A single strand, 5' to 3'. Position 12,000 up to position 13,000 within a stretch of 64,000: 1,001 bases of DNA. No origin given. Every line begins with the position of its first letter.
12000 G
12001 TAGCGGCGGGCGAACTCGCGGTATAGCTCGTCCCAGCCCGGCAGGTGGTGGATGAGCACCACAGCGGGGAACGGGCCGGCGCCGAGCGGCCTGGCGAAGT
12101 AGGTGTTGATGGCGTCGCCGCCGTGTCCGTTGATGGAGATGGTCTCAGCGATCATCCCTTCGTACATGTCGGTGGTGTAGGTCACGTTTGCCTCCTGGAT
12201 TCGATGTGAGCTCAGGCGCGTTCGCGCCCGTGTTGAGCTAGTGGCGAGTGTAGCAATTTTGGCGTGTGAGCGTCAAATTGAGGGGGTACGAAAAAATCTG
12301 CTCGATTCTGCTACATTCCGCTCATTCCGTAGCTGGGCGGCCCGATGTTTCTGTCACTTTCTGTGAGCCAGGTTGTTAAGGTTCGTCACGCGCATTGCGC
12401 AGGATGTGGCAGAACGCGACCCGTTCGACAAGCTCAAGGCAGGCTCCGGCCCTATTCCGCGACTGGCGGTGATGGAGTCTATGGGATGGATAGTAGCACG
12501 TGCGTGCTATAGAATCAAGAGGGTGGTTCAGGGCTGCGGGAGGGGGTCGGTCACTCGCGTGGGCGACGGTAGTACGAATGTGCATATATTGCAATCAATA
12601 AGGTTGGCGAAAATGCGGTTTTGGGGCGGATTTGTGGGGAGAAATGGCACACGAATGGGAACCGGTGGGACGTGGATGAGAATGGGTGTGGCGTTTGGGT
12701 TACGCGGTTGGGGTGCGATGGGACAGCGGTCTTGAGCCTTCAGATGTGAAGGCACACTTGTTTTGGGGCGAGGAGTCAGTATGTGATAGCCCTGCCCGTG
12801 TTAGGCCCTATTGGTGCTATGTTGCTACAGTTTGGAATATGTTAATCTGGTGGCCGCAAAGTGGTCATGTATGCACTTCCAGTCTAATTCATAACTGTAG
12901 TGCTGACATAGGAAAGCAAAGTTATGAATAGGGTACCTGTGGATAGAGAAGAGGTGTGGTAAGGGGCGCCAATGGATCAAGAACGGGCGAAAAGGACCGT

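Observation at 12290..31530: A roughly 450-500 bp imperfect inverted repeat pair brackets an 18-kb segment containing both GHKL loci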

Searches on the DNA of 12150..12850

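Call 23: search_rna_families(source=window, start=12150, end=12850, threshold=evalue, max_evalue=10)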
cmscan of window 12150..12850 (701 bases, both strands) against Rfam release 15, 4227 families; matches with E-value up to 10: 2.
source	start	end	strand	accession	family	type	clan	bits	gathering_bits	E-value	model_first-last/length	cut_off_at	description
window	12449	12571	+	RF01750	ZMP-ZTP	Cis-reg; riboswitch;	-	14.5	39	9.4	1-86/86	no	ZMP/ZTP riboswitch aptamer (pfl RNA motif)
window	12740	12779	+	RF01276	sR53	Gene; snRNA; snoRNA; CD-box;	-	11.4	49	5.9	1-60/60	no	Small nucleolar RNA sR53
